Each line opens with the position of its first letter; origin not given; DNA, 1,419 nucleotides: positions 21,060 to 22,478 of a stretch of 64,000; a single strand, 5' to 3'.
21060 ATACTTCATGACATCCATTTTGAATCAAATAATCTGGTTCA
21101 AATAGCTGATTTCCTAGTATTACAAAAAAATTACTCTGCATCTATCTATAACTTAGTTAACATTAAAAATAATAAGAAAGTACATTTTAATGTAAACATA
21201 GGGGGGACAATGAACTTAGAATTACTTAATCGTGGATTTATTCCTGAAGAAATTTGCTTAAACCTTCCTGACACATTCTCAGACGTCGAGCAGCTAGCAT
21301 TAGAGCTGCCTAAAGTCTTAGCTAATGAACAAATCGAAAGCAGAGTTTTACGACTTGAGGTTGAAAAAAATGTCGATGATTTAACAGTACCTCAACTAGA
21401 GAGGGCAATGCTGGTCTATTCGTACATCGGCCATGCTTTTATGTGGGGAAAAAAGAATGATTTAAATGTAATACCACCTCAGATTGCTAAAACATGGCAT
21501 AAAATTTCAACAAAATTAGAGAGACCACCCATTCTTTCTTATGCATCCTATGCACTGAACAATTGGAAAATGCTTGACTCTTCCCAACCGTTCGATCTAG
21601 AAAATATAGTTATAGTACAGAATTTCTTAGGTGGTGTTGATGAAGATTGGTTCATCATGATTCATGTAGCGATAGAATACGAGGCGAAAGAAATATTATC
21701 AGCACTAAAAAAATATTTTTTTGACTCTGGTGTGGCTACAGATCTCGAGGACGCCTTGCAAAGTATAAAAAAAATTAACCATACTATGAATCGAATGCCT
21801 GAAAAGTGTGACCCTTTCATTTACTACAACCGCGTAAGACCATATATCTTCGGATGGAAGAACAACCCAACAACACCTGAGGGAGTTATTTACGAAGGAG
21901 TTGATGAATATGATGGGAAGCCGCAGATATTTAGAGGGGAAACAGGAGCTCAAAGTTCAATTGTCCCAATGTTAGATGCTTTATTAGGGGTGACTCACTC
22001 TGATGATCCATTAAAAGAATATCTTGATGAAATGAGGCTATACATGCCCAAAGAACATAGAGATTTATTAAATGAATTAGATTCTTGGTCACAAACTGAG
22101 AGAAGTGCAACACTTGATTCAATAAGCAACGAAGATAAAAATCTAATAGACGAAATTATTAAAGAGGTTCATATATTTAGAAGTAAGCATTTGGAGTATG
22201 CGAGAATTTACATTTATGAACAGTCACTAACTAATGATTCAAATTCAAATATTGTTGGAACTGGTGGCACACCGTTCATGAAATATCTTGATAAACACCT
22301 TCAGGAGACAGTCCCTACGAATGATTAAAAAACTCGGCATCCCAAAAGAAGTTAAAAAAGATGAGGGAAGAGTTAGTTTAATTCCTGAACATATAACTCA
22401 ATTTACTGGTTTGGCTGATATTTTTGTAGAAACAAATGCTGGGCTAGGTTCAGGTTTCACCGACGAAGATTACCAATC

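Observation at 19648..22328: IDO-family heme dioxygenase divergently paired with an FeS-BCP photolyase-like gene over a shared palindromic promoter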

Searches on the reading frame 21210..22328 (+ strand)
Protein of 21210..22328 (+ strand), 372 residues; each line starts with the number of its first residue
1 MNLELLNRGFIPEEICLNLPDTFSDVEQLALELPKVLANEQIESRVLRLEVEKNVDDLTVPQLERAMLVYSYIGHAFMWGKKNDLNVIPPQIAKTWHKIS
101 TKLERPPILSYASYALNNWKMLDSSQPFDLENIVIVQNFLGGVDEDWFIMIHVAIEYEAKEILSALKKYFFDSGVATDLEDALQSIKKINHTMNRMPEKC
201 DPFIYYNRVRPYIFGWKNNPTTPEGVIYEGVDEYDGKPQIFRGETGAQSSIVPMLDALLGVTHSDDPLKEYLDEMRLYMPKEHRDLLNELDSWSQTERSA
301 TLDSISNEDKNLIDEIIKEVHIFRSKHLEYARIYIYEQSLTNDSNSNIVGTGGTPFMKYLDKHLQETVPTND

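Call 3: search_protein_families(library=pfam, proteins=[window:21210-22328:+], max_evalue=0.01)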
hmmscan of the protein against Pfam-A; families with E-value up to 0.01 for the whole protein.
window:21210-22328:+ (372 aa): 1 family
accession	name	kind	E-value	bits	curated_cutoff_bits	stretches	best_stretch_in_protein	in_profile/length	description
PF01231.23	IDO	-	1.5e-75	255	26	1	7-367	10-409/412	Indoleamine 2,3-dioxygenase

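Call 8: find_homologous_proteins(query=window:21210-22325:+, max_evalue=0.00001)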
Query window:21210-22325:+ (372 aa): 7842 proteins with E <= 0.00001 among 8000 candidates; the best 120 are listed.
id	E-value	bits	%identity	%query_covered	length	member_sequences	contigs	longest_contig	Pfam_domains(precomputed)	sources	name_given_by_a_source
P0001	9.3e-250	846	100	100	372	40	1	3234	PF01231.24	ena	-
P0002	3.5e-232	788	93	100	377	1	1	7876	PF01231.24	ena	-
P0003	9.2e-232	787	92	100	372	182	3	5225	PF01231.24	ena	-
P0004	7.3e-227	770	90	100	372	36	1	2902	PF01231.24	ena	-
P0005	1.3e-225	766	89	100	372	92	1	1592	PF01231.24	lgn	-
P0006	1.0e-220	750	87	100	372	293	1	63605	PF01231.24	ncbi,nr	ncbi:indoleamine 2,3-dioxygenase [Acidimicrobiia bacterium]|nr:indoleamine 2,3-dioxygenase [Acidimic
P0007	3.1e-214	729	85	100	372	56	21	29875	PF01231.24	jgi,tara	jgi:indoleamine 2,3-dioxygenase|tara:strand:+ start:2188 stop:3306 length:1119 start_codon:yes stop_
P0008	8.4e-214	727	85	100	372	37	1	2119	PF01231.24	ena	-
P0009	4.8e-211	718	83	100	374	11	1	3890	PF01231.24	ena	-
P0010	1.4e-185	635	76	100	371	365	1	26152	PF01231.24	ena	-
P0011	3.8e-185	633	76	100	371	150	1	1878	PF01231.24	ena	-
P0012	2.0e-184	631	75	100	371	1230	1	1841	PF01231.24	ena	-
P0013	2.3e-184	631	75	100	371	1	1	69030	PF01231.24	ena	-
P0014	2.8e-184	630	75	100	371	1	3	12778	PF01231.24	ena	-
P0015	3.7e-184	630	75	100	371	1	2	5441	PF01231.24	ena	-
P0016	4.2e-184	630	75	100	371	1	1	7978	PF01231.24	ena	-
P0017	4.6e-184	630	75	100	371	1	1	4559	PF01231.24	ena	-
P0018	4.6e-184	630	75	100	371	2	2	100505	PF01231.24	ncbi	-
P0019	7.0e-184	629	75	100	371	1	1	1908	PF01231.24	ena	-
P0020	9.4e-184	629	99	75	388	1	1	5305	PF01807.26,PF01231.24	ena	-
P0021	1.0e-183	628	75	100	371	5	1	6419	PF01231.24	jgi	-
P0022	2.2e-183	627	74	100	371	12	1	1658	PF01231.24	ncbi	-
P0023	6.6e-183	626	74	100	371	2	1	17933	PF01231.24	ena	-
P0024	7.7e-183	626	74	100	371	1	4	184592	PF01231.24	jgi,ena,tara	tara:strand:- start:2164 stop:3279 length:1116 start_codon:yes stop_codon:yes gene_type:complete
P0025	8.5e-183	625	73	100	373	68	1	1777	PF01231.24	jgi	-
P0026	8.6e-183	625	75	100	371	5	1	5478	PF01231.24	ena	-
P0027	1.4e-182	625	75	100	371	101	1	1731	PF01231.24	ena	-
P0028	2.6e-182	624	74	100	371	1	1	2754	PF01231.24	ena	-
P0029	7.2e-182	622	74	100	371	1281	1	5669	PF01231.24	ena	-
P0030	9.6e-182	622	73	100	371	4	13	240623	PF01231.24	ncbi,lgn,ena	-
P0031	1.4e-181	621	72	100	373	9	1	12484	PF01231.24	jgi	-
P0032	1.5e-181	621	73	100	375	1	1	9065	PF01231.24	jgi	jgi:indoleamine 2,3-dioxygenase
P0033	3.1e-181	620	73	100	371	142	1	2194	PF01231.24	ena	-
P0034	1.9e-180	618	74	99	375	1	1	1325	PF01231.24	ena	-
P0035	3.0e-179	614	73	100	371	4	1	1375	PF01231.24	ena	-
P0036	3.0e-178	610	73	100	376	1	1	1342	PF01231.24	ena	-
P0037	8.6e-178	609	73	100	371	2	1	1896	PF01231.24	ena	-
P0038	1.7e-176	605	71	100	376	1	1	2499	PF01231.24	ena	-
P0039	8.3e-176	602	71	100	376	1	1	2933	PF01231.24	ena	-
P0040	1.3e-175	602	71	100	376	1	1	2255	PF01231.24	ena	-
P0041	1.7e-175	601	71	100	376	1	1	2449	PF01231.24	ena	-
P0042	1.8e-175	601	71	100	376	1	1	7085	PF01231.24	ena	-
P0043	2.5e-175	601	71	100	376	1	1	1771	PF01231.24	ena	-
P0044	2.6e-175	601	71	100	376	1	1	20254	PF01231.24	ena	-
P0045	3.0e-175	601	71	100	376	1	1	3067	PF01231.24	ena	-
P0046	3.0e-175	601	71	100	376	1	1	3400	PF01231.24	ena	-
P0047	3.1e-175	601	71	100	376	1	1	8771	PF01231.24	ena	-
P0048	3.1e-175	601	71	100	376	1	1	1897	PF01231.24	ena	-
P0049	3.4e-175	600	71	100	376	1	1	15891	PF01231.24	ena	-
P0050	3.5e-175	600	71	100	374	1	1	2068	PF01231.24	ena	-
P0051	3.5e-175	600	71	100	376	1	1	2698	PF01231.24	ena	-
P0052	3.8e-175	600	71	100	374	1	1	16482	PF01231.24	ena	-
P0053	3.9e-175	600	71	100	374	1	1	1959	PF01231.24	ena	-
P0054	4.0e-175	600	71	100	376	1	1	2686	PF01231.24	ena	-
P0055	4.1e-175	600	71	100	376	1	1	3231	PF01231.24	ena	-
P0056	4.2e-175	600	71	100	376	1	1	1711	PF01231.24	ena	-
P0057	4.2e-175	600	71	100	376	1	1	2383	PF01231.24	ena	-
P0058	4.3e-175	600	71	100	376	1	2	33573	PF01231.24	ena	-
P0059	4.6e-175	600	71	100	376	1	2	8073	PF01231.24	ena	-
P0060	4.6e-175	600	71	100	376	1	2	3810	PF01231.24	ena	-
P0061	4.7e-175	600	71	100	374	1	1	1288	PF01231.24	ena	-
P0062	4.8e-175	600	71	100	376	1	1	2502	PF01231.24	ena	-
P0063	4.9e-175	600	71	100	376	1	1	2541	PF01231.24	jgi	jgi:indoleamine 2,3-dioxygenase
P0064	4.9e-175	600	71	100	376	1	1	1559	PF01231.24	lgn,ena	-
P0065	5.0e-175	600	71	100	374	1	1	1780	PF01231.24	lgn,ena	-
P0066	5.1e-175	600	71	100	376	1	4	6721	PF01231.24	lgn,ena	-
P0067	5.1e-175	600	71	100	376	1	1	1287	PF01231.24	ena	-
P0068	5.2e-175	600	71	100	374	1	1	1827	PF01231.24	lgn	-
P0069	5.3e-175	600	71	100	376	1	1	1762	PF01231.24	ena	-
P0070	5.5e-175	600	71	100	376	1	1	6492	PF01231.24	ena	-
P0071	5.6e-175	600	71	100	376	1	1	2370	PF01231.24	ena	-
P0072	5.6e-175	600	71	100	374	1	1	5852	PF01231.24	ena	-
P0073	5.7e-175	600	71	100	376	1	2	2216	PF01231.24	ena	-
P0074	6.4e-175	599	71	100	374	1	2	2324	PF01231.24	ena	-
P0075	6.5e-175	599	71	100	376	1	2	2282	PF01231.24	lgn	-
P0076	6.6e-175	599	71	100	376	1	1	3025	PF01231.24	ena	-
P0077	6.6e-175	599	71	100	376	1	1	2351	PF01231.24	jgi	jgi:indoleamine 2,3-dioxygenase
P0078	6.8e-175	599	71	100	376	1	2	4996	PF01231.24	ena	-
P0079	6.9e-175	599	71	100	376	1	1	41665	PF01231.24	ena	-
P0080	6.9e-175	599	71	100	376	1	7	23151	PF01231.24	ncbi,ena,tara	tara:strand:- start:624 stop:1754 length:1131 start_codon:yes stop_codon:yes gene_type:complete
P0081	7.2e-175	599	71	100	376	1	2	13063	PF01231.24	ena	-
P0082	7.3e-175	599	71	100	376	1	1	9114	PF01231.24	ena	-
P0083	7.3e-175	599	71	100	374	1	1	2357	PF01231.24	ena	-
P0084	7.4e-175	599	71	100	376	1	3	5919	PF01231.24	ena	-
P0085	7.5e-175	599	71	100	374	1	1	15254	PF01231.24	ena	-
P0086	7.6e-175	599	71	100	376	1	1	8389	PF01231.24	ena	-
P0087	7.7e-175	599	71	100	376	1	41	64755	PF01231.24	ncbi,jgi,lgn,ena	jgi:indoleamine 2,3-dioxygenase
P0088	7.7e-175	599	71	100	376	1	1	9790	PF01231.24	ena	-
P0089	7.9e-175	599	70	100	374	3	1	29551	PF01231.24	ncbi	-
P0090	8.0e-175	599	71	100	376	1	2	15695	PF01231.24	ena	-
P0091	8.7e-175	599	71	100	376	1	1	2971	PF01231.24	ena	-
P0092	8.8e-175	599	71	100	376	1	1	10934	PF01231.24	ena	-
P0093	8.8e-175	599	71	100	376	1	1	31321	PF01231.24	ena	-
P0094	9.5e-175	599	71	100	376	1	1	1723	PF01231.24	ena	-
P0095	9.7e-175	599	71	100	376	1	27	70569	PF01231.24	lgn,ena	-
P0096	1.0e-174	599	71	100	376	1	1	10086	PF01231.24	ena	-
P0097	1.1e-174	599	71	100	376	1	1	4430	PF01231.24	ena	-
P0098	1.1e-174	599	71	100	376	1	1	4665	PF01231.24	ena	-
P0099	1.1e-174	599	71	100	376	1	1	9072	PF01231.24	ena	-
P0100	1.2e-174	599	71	100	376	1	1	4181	PF01231.24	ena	-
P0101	1.2e-174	599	71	100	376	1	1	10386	PF01231.24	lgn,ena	-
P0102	1.5e-174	598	71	100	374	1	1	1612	PF01231.24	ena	-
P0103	1.5e-174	598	70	100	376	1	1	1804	PF01231.24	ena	-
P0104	1.6e-174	598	71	100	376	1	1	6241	PF01231.24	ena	-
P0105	1.7e-174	598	70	100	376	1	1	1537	PF01231.24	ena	-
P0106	1.7e-174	598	70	100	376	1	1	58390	PF01231.24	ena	-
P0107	1.7e-174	598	70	100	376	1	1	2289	PF01231.24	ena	-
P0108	1.8e-174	598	71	100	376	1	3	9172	PF01231.24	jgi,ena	-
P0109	1.8e-174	598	71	100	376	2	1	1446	PF01231.24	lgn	-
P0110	1.9e-174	598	70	100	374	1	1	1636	PF01231.24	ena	-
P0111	1.9e-174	598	70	100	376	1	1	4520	PF01231.24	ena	-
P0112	1.9e-174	598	70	100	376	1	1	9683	PF01231.24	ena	-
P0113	2.0e-174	598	71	100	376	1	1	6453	PF01231.24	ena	-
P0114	2.0e-174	598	70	100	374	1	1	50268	PF01231.24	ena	-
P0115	2.0e-174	598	70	100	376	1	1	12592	PF01231.24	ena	-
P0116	2.1e-174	598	70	100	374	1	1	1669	PF01231.24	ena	-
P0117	2.1e-174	598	71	100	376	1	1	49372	PF01231.24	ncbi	-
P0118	2.2e-174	598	70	100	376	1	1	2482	PF01231.24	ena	-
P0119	2.3e-174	598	71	100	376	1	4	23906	PF01231.24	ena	-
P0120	2.4e-174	598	71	100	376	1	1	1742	PF01231.24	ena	-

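Call 9: search_solved_structures(query=window:21210-22325:+, max_evalue=0.001, show_alignments=2)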
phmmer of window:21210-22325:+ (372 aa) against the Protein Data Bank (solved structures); distinct sequences matched with E-value up to 0.001: 25.
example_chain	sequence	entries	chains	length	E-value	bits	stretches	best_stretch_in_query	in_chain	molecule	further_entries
6cxu_A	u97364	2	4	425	1.2e-40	142.8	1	17-361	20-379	Indoleamine 2,3-dioxygenase 1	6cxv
4u74_A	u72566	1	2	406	1.2e-39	139.4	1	17-361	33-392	Indoleamine 2,3-dioxygenase 1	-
7e0u_A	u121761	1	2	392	1.3e-39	139.4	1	17-361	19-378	Indoleamine 2,3-dioxygenase 1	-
7e0o_A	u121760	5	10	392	1.5e-39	139.2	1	17-361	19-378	Indoleamine 2,3-dioxygenase 1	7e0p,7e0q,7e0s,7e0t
6pu7_A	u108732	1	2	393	1.5e-39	139.2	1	17-361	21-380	Indoleamine 2,3-dioxygenase 1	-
6f0a_A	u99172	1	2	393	1.5e-39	139.2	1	17-361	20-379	Indoleamine 2,3-dioxygenase 1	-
5whr_A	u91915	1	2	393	1.5e-39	139.2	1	17-361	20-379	Indoleamine 2,3-dioxygenase 1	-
6azw_A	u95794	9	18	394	1.5e-39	139.2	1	17-361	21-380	Indoleamine 2,3-dioxygenase 1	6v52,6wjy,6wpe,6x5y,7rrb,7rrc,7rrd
6azu_A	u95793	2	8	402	1.6e-39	139.1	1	17-361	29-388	Indoleamine 2,3-dioxygenase 1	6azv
5ek2_A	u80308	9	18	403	1.6e-39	139.1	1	17-361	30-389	Indoleamine 2,3-dioxygenase 1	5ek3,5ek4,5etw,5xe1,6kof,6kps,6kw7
8abx_A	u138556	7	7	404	1.6e-39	139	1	17-361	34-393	Indoleamine 2,3-dioxygenase 1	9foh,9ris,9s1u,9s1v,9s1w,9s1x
2d0t_A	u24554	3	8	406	1.7e-39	139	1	17-361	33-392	Indoleamine 2,3-dioxygenase | Indoleamine 2,3-dioxygenase 1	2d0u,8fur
7b1o_A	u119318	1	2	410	1.7e-39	139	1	17-361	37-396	Indoleamine 2,3-dioxygenase 1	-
7m63_A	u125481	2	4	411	1.7e-39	139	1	17-361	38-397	Indoleamine 2,3-dioxygenase 1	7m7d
9esb_A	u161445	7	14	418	1.9e-39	138.9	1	17-361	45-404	Indoleamine 2,3-dioxygenase 1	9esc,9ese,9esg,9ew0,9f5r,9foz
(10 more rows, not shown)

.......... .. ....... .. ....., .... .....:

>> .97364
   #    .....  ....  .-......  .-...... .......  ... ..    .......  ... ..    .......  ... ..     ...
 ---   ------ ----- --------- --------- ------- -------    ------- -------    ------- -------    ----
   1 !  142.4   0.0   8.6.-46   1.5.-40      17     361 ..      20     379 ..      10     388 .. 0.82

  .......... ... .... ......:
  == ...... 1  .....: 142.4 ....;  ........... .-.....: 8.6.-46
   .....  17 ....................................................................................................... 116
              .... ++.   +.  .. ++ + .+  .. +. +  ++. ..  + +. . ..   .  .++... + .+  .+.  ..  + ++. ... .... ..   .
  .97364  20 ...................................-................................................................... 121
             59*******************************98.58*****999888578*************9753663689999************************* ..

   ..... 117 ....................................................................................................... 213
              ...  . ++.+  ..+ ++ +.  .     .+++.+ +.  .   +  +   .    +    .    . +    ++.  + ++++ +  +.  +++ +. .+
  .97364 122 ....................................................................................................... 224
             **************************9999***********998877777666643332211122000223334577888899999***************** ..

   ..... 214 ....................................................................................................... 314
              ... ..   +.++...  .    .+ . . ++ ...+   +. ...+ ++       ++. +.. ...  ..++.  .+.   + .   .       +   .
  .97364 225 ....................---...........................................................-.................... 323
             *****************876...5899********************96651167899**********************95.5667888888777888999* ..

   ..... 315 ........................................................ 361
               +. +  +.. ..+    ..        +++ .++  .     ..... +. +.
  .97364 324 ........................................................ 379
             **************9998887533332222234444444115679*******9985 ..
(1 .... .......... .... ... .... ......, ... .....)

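Call 11: find_related_loci(query=window:21210-22325:+, collection=genome_contigs, flank=10000)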
Query window:21210-22325:+ (372 aa) in genome_contigs; peptide patterns used: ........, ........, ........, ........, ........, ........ (x = any residue, [..] = any of these).
104 stretches matched a pattern; 64 encode a relative of the query (tblastn E <= 1e-3); 58 distinct loci.
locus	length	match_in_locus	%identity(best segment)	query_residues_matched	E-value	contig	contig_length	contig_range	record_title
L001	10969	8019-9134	92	1-372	0e+0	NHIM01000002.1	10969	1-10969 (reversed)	MAG: Acidimicrobiaceae bacterium TMED189 650, whole genome shotgun sequence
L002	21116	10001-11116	90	1-372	0e+0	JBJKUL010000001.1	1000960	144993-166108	MAG: Candidatus Actinomarina sp. isolate LRMED-058 Acidimicrobiia-LRMED-058-C1, whole genome shotgun sequence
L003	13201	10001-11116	87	1-372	0e+0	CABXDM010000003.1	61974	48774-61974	MAG: uncultured Candidatus Actinomarina sp. isolate AG-313-L19 genome assembly, contig: AG-313-L19_NODE_3, whole genome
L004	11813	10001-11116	87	1-372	0e+0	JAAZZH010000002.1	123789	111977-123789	MAG: Actinomycetota bacterium isolate bin97s NODE_2_length_123789_cov_13.180112, whole genome shotgun sequence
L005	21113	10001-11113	76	1-372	0e+0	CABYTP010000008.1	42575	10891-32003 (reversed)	MAG: uncultured Candidatus Actinomarina sp. isolate AG-333-M17 genome assembly, contig: AG-333-M17_NODE_8, whole genome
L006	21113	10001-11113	76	1-372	0e+0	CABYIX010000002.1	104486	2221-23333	MAG: uncultured Candidatus Actinomarina sp. isolate AG-333-E10 genome assembly, contig: AG-333-E10_NODE_2, whole genome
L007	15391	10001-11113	76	1-372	0e+0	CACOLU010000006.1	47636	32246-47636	MAG: uncultured Candidatus Actinomarina sp. isolate AH-321-N21 genome assembly, contig: AH-321-N21_NODE_6, whole genome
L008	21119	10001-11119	74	1-372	0e+0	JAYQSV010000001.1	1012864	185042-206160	MAG: Candidatus Actinomarina sp. isolate SD3109_NP_metabta_bins_sspec.tsv.060 contig_3093_pilon, whole genome shotgun se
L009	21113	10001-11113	75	1-372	0e+0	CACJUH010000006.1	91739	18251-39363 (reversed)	uncultured Candidatus Actinomarina sp. isolate AG-447-P23 genome assembly, contig: AG-447-P23_NODE_6, whole genome shotg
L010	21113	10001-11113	75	1-372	0e+0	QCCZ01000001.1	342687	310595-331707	OCS155 cluster bacterium AG-349-E07 Ga0171669_101, whole genome shotgun sequence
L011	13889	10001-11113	75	1-372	0e+0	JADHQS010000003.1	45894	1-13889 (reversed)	MAG: Candidatus Actinomarina sp. isolate BS30m-G3 BS307-30m-C509, whole genome shotgun sequence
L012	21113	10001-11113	74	1-372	0e+0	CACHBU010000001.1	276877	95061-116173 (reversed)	uncultured Candidatus Actinomarina sp. isolate AG-426-L21 genome assembly, contig: AG-426-L21_NODE_1, whole genome shotg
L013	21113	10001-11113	74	1-372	0e+0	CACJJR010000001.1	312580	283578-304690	uncultured Candidatus Actinomarina sp. isolate AG-447-I21 genome assembly, contig: AG-447-I21_NODE_1, whole genome shotg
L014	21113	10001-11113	74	1-372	0e+0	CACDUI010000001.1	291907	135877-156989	uncultured Candidatus Actinomarina sp. isolate AG-390-E09 genome assembly, contig: AG-390-E09_NODE_1, whole genome shotg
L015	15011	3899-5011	74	1-372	0e+0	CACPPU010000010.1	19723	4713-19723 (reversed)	MAG: uncultured Candidatus Actinomarina sp. isolate AG-447-N19 genome assembly, contig: AG-447-N19_NODE_10, whole genome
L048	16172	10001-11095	58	5-368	4e-138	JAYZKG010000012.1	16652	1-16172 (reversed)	MAG: Actinomycetota bacterium isolate XB_MAG278 DB_MAG278_0012, whole genome shotgun sequence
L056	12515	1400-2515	45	8-367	6e-95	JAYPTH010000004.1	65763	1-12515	MAG: Gammaproteobacteria bacterium isolate 139590_S191_metabat_bins_2.tsv.067 NODE_341_length_65763_cov_12.039919, whole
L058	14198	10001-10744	47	6-367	9e-26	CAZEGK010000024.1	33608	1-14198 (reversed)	MAG TPA_asm: uncultured bacterium isolate SRP262948_co1_167 genome assembly, contig: NODE_1164_length_33608_cov_14.92260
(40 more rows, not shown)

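Call 21: search_protein_families(library=ncbifam, proteins=[window:21210-22325:+], max_evalue=0.001)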
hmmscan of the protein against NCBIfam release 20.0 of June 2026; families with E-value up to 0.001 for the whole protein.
window:21210-22325:+ (372 aa): 0 families

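Call 23: search_protein_representatives(protein=window:21210-22325:+)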
Query: 372 residues. Proteins with E-value up to 0.001 (for the whole library): 2750; up to 1e-10: 1715; up to 1e-30: 485. The best 150 are listed.
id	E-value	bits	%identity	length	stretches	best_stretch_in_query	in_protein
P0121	1.4e-137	474.9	58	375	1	3-369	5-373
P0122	5.0e-96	338.2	45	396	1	7-368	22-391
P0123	3.1e-90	319.1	77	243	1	136-323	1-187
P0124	1.7e-89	316.7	46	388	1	6-367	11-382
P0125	1.2e-83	297.4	49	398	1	56-367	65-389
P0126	2.6e-82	293.1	49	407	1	54-370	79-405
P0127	3.5e-82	292.7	49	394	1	63-368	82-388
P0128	1.6e-81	290.4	43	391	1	7-368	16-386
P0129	4.4e-80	285.7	41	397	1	8-367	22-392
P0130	3.4e-79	282.8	40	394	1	18-369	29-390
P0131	6.0e-79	282.0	40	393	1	7-367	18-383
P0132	1.4e-78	280.8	45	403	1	28-365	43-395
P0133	1.8e-78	280.5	43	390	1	7-368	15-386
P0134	4.0e-77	276.0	44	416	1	32-369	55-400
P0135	2.3e-75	270.2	41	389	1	6-368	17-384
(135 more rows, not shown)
